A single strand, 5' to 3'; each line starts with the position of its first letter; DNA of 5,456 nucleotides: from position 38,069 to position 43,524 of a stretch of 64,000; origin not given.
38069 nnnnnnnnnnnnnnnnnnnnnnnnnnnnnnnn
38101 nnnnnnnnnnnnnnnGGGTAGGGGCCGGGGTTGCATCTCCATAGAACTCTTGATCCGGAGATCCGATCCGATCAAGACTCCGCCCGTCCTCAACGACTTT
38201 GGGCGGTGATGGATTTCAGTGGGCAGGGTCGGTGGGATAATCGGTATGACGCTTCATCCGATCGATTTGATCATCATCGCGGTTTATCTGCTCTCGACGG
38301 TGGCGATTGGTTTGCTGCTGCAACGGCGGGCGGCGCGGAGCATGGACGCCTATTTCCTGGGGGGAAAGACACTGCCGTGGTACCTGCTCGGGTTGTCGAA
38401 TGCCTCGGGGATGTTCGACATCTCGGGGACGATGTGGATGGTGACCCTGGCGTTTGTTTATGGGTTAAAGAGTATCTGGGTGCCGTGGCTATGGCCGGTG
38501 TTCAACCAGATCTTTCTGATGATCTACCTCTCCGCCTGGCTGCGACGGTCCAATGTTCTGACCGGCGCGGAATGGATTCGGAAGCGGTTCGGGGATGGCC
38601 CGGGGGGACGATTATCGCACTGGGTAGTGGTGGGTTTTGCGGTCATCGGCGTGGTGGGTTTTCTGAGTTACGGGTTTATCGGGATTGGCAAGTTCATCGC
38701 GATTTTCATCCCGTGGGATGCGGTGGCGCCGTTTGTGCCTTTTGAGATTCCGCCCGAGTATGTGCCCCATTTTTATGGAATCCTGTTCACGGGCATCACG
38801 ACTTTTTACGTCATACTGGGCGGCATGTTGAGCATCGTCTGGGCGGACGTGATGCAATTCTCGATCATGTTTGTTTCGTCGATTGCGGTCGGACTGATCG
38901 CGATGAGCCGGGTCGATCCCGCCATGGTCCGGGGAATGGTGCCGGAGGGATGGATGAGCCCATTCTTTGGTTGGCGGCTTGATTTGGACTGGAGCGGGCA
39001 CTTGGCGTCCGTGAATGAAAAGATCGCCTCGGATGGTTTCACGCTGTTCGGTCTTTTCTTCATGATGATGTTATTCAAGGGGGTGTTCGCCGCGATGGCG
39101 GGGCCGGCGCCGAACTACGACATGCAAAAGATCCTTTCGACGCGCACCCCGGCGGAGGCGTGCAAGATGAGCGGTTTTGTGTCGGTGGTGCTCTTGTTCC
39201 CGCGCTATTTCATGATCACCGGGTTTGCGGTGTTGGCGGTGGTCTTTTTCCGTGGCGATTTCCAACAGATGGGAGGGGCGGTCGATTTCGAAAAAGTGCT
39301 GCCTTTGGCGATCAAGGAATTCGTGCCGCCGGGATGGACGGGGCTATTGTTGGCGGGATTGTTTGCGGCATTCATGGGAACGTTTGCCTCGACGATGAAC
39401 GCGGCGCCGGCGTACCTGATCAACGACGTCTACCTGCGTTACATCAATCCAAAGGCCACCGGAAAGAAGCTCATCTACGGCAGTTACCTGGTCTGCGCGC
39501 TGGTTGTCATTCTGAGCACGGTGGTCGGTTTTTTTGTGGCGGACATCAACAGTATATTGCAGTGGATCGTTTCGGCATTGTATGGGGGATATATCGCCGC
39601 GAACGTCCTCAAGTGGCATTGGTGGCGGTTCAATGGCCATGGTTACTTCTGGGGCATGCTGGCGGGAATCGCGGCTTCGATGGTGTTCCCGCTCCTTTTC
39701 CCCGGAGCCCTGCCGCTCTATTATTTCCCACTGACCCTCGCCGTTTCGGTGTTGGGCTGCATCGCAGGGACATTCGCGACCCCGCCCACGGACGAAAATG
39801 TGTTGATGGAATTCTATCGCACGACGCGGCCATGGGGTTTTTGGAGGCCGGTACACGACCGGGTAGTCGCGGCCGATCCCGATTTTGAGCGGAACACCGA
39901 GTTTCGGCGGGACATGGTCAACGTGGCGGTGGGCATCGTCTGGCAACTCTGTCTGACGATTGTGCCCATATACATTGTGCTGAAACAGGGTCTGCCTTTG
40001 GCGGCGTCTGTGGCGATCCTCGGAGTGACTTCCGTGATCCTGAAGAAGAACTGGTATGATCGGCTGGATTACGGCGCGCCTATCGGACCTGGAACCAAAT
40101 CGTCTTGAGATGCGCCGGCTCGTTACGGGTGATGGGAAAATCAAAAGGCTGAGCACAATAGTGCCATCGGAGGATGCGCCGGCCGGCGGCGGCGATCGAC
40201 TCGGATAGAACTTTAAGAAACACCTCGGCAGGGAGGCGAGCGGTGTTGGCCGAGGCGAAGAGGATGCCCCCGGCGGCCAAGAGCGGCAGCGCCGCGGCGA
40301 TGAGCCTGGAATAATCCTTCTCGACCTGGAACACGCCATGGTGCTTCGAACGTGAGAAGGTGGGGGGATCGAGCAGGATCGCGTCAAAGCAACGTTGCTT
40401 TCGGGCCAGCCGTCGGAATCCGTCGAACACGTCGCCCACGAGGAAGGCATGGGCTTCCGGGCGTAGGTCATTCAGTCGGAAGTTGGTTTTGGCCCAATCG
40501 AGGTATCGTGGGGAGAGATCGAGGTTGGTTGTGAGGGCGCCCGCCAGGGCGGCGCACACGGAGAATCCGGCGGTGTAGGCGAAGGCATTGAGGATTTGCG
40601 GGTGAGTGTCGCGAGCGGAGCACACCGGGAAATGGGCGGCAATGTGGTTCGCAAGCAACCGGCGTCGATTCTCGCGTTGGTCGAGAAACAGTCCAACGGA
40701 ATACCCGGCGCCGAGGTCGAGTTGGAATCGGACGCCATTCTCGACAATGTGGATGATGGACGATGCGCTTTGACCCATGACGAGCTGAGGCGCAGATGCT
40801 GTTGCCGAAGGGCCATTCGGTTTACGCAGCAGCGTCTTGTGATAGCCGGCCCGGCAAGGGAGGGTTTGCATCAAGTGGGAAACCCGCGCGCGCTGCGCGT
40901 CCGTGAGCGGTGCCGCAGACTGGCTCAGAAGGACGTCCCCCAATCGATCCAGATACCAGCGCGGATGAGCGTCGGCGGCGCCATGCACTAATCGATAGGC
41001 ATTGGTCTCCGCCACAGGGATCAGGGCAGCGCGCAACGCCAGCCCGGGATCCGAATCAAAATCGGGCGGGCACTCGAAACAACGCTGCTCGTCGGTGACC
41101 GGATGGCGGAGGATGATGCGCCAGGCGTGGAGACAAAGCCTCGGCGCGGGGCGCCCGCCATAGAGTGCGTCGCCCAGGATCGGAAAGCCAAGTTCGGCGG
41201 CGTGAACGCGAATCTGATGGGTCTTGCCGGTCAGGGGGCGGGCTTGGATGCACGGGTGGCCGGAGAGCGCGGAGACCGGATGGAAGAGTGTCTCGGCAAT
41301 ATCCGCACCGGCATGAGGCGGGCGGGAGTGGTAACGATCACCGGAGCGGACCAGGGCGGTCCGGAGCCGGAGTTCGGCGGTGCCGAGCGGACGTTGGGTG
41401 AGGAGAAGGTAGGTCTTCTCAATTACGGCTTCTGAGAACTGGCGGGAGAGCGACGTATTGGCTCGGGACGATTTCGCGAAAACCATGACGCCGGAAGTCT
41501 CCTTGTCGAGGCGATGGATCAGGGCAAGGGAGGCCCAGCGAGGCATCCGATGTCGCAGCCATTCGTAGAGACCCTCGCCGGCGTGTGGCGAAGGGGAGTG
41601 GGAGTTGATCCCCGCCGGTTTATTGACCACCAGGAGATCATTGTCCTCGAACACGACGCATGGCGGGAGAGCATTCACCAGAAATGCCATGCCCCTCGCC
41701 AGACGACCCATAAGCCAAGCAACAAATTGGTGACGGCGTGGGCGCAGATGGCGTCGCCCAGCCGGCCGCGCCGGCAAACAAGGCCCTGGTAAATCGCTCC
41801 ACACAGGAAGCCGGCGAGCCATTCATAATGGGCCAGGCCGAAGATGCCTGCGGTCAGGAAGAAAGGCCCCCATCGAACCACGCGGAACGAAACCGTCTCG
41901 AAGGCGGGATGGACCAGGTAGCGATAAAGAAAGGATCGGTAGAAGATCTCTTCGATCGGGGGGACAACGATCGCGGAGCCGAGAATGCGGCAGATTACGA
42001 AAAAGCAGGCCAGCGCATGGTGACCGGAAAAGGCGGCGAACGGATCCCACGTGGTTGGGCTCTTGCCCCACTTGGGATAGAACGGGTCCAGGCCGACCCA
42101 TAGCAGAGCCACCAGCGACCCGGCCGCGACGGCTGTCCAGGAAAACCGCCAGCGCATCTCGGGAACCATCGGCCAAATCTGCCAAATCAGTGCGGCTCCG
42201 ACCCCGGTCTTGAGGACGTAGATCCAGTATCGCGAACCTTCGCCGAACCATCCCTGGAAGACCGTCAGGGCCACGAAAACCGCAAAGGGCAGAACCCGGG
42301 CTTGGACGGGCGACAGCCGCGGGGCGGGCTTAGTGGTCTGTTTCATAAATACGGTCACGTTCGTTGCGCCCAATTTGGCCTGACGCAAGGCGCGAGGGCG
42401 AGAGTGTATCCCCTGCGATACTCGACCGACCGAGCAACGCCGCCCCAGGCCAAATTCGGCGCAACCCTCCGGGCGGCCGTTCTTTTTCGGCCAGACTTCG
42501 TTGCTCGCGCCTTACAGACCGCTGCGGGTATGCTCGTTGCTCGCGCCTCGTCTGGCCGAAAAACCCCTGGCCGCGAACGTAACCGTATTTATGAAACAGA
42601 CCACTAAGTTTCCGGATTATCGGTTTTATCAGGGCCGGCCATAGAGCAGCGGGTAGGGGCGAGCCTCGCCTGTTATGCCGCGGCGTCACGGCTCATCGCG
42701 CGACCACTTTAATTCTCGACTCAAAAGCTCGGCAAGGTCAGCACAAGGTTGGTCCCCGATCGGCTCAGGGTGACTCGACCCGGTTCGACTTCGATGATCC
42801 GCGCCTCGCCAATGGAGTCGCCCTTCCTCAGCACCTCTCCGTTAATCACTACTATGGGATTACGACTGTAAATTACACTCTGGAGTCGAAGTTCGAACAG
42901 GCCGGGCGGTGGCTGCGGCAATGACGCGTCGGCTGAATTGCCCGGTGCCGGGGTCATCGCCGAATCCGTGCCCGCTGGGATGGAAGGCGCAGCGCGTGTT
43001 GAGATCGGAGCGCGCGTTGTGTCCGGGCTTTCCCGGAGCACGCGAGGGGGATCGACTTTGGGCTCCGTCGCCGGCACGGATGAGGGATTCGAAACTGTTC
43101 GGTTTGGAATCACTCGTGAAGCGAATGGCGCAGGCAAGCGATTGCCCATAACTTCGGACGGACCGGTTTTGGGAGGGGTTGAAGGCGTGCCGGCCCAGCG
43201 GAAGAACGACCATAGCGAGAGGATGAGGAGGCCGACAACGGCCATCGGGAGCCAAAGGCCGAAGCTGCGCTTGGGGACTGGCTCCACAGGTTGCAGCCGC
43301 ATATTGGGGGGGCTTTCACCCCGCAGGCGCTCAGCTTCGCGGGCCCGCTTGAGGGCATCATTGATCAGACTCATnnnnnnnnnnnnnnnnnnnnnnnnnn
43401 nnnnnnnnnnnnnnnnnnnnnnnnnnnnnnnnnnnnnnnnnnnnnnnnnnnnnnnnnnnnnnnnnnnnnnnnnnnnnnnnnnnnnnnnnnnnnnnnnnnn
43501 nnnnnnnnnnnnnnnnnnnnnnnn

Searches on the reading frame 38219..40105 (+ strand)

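Call 26: search_protein_families(library=pfam, proteins=[window:38219-40105:+], max_evalue=0.001)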
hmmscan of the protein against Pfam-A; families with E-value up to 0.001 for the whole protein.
window:38219-40105:+ (629 aa): 1 family
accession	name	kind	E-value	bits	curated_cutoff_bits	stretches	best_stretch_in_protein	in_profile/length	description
PF00474.23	SSF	-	9.8e-25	87.7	22.8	1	45-483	1-406/406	Sodium:solute symporter family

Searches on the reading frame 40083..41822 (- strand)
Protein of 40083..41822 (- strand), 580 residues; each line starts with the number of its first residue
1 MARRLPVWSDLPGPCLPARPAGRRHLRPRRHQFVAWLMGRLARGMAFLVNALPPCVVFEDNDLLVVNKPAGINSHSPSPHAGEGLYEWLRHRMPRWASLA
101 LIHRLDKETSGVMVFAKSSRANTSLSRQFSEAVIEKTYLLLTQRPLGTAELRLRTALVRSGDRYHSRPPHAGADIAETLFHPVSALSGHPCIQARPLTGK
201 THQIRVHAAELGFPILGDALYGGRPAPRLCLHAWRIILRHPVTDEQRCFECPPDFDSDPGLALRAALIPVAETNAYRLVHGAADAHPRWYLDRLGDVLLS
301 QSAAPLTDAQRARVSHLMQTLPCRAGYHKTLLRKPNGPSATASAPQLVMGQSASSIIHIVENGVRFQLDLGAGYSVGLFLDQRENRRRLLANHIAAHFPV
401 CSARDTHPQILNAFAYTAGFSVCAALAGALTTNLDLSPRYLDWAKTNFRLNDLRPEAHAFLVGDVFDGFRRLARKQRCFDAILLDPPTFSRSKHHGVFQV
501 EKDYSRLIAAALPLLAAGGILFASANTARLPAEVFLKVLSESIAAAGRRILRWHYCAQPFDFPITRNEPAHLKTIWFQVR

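Call 27: search_protein_families(library=pfam, proteins=[window:40083-41822:-], max_evalue=0.001)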
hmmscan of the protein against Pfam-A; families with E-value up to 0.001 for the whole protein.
window:40083-41822:- (580 aa): 2 families
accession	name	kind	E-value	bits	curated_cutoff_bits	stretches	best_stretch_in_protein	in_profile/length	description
PF00849.27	PseudoU_synth_2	-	2.7e-27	96.3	26.8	1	62-209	1-151/152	RNA pseudouridylate synthase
PF10672.15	Methyltrans_SAM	-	1e-24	87.7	27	1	343-539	73-252/286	S-adenosylmethionine-dependent methyltransferase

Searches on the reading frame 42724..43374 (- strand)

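Call 27: search_protein_families(library=pfam, proteins=[window:42724-43374:-], max_evalue=0.001)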
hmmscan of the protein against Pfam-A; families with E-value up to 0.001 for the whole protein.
window:42724-43374:- (217 aa): 2 families
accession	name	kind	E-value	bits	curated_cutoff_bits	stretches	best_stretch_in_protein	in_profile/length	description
PF23862.1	CdsD_C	-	4.1e-05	24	27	1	170-208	13-51/56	CdsD C-terminal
PF16537.11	T2SSB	-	5.5e-05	23.2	28.4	1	162-210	4-56/60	Type II secretion system protein B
